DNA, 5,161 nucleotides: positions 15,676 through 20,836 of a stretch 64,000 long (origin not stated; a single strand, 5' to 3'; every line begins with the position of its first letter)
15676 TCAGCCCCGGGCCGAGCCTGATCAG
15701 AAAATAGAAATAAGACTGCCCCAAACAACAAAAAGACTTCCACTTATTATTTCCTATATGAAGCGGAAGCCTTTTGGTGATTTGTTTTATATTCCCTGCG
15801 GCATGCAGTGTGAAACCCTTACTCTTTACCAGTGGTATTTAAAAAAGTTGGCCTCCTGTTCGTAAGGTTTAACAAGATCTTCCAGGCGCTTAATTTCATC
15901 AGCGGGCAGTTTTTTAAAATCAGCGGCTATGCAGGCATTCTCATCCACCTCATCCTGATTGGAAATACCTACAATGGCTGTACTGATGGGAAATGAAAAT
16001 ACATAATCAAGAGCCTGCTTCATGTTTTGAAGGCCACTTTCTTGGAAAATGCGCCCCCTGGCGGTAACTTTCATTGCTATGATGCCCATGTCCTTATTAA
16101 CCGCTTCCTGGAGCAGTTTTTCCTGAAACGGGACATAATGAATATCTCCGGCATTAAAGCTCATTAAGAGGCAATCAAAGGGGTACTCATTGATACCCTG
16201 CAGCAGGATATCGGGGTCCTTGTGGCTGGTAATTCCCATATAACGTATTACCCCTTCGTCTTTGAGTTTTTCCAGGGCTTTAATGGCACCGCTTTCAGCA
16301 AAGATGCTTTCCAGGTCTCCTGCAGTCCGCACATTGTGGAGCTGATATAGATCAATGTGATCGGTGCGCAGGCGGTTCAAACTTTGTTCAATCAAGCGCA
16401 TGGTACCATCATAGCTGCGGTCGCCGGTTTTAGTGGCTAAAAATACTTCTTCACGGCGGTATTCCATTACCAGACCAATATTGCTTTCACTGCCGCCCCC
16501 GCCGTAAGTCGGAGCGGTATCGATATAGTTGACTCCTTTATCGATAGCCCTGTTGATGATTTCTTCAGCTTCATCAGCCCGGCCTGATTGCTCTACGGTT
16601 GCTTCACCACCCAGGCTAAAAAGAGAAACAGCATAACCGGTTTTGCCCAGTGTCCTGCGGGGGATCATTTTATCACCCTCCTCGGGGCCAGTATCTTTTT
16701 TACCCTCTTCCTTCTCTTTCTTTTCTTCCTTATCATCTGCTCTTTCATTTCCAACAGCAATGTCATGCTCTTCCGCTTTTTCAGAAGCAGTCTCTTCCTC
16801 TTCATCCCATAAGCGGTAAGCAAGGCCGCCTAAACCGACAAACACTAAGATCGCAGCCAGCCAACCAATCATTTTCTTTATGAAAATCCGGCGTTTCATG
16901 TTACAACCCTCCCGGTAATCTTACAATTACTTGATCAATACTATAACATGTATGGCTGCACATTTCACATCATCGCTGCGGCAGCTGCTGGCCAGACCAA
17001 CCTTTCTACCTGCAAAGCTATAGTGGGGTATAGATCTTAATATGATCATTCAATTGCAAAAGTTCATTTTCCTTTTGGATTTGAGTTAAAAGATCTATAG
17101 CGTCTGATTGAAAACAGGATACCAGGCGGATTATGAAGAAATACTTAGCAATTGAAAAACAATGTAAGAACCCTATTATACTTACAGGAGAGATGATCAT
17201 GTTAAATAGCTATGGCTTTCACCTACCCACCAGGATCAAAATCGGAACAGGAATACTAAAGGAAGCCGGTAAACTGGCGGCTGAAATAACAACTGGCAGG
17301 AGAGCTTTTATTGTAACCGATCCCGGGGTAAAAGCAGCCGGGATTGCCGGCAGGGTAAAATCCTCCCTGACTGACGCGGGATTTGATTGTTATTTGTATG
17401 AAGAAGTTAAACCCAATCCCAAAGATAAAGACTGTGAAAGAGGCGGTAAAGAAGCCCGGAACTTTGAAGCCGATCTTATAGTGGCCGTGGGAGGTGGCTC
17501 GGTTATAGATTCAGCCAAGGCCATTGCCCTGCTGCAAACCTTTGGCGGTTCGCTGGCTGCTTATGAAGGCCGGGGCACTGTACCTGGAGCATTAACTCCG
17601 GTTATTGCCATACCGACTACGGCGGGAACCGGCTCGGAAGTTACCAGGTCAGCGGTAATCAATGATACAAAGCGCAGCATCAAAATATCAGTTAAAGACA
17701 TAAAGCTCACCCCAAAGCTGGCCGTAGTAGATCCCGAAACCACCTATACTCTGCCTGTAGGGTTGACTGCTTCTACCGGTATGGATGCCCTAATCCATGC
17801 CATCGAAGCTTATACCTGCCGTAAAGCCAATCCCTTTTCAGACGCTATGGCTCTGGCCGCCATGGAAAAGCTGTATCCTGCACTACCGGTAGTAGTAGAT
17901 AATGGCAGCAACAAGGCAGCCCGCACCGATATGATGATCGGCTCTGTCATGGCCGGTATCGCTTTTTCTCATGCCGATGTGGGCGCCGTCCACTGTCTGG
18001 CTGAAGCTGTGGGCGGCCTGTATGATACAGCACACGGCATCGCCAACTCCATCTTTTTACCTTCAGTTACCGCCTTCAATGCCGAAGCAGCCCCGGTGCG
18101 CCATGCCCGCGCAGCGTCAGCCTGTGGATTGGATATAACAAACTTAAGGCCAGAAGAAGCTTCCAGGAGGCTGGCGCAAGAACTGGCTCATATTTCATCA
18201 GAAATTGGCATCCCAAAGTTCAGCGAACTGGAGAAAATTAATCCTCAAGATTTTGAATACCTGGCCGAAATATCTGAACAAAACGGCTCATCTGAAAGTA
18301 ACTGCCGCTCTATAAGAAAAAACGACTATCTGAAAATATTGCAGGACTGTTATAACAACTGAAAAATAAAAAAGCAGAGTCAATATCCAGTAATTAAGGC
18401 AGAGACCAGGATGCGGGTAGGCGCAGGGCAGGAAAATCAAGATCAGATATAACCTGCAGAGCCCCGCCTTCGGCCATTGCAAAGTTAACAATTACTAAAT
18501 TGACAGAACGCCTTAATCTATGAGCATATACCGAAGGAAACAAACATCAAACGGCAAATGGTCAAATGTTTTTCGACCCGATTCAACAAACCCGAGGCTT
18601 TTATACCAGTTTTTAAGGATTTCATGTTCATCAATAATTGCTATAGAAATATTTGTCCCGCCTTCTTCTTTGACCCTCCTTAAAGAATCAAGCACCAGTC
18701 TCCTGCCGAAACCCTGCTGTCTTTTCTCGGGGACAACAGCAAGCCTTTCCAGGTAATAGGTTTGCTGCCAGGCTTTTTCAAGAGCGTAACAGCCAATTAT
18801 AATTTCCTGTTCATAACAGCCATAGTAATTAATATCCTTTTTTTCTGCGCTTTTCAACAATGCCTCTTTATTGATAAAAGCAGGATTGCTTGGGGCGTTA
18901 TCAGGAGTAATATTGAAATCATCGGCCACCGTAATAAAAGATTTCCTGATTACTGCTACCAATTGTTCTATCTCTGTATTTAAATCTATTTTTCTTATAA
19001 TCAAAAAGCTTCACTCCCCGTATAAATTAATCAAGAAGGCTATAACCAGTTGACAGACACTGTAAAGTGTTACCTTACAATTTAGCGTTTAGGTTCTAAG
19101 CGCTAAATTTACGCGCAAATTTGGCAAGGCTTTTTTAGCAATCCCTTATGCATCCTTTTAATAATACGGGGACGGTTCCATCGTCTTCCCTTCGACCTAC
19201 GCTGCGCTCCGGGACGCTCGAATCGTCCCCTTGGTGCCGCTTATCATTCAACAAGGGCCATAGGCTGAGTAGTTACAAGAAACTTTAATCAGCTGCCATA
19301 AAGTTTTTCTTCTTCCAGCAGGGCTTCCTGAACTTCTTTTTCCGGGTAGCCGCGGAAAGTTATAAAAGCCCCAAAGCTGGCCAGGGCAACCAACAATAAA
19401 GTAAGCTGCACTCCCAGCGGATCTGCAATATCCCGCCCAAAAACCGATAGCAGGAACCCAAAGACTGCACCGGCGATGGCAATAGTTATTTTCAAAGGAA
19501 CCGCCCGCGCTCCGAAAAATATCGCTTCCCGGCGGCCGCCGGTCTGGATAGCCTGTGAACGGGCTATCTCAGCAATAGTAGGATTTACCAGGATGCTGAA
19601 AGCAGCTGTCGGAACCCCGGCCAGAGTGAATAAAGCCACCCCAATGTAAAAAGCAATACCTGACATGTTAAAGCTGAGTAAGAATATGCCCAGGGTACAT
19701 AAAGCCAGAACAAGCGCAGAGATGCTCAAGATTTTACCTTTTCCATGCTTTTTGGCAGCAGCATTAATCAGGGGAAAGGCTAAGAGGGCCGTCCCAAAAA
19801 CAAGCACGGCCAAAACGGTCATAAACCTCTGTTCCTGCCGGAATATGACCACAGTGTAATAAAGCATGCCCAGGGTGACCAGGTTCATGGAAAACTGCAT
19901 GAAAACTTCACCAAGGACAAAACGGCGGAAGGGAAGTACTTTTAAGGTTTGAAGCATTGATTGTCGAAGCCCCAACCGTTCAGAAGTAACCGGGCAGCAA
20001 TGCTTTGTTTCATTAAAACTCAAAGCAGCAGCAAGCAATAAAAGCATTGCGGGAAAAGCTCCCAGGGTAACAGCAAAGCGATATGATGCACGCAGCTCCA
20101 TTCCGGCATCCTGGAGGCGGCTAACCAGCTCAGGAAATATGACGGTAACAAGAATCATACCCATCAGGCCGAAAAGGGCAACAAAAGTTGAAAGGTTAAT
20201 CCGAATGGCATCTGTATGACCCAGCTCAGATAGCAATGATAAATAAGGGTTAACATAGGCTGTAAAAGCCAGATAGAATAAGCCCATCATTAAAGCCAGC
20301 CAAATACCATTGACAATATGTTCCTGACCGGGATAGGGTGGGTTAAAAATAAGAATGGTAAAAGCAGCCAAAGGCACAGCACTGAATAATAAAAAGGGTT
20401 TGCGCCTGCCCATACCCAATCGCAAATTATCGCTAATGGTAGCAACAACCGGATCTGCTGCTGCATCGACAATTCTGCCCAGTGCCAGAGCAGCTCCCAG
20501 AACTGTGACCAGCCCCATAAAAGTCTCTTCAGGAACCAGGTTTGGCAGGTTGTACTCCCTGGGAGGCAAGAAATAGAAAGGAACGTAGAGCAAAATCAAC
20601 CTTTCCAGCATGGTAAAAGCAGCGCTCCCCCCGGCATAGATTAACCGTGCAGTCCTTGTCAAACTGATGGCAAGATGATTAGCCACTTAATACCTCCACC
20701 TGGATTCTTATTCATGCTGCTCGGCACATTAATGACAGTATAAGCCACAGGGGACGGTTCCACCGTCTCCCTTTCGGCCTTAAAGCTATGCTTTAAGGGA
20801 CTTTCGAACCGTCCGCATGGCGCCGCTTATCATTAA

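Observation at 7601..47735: Dispersed family of TIR-bounded, nested-palindromic intergenic elements with 8-bp flanking duplications (candidate non-autonomous transposon/MITE)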

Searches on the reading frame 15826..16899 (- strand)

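Call 32: search_protein_families(library=pfam, proteins=[window:15826-16899:-], max_evalue=0.00001)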
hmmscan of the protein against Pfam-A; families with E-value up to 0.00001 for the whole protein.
window:15826-16899:- (357 aa): 1 family
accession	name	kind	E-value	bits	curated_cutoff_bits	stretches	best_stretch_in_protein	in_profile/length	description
PF00248.27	Aldo_ket_red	-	3e-34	118.9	24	1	105-286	15-199/291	Aldo/keto reductase family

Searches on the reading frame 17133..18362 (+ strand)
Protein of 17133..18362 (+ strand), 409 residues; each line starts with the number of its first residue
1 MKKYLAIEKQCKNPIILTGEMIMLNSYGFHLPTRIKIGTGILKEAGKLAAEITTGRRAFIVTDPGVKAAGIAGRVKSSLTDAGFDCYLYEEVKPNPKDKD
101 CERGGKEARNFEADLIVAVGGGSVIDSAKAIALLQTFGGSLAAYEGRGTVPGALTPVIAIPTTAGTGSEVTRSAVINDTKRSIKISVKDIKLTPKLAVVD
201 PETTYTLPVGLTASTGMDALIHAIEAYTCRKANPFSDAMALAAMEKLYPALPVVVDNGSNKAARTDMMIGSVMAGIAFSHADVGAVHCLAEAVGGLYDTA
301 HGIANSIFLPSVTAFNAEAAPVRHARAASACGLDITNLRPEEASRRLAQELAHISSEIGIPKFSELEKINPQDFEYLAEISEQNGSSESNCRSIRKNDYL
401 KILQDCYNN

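Call 32: search_protein_families(library=pfam, proteins=[window:17133-18362:+], max_evalue=0.00001)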
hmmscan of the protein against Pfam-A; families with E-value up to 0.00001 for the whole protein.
window:17133-18362:+ (409 aa): 3 families
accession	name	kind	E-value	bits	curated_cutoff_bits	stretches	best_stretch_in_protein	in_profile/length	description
PF00465.25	Fe-ADH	-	3.4e-49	167.1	31.3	1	32-201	1-168/168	Iron-containing alcohol dehydrogenase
PF25137.1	ADH_Fe_C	-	6.3e-44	150.4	27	1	212-406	1-193/194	Fe-containing alcohol dehydrogenase family, C-terminal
PF13685.12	Fe-ADH_2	-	1e-12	48.7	28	1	37-134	2-96/149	Iron-containing alcohol dehydrogenase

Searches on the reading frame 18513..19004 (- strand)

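Call 13: search_protein_families(library=pfam, proteins=[window:18513-19004:-])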
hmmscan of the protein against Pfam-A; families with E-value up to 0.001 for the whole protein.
window:18513-19004:- (163 aa): 4 families
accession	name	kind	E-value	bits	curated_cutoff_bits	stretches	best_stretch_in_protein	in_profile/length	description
PF13673.13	Acetyltransf_10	-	5e-12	46.4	23.6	1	42-146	15-114/128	Acetyltransferase (GNAT) domain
PF00583.31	Acetyltransf_1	-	8.4e-11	42.6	20.7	1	53-139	28-116/116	Acetyltransferase (GNAT) family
PF13508.13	Acetyltransf_7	-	4.8e-10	40.1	27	1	59-141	4-84/84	Acetyltransferase (GNAT) domain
PF08445.16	FR47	-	0.0009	19.6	22.1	0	83-141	22-79/86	FR47-like protein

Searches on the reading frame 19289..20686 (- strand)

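Call 13: search_protein_families(library=pfam, proteins=[window:19289-20686:-])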
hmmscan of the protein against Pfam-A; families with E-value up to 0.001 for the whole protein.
window:19289-20686:- (465 aa): 2 families
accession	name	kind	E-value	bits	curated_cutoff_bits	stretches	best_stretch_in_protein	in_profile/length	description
PF13347.12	MFS_2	-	1.4e-51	175.9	27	1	61-429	33-395/427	MFS/sugar transport protein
PF07690.21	MFS_1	-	4.9e-09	36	33.4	1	60-377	31-327/347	Major Facilitator Superfamily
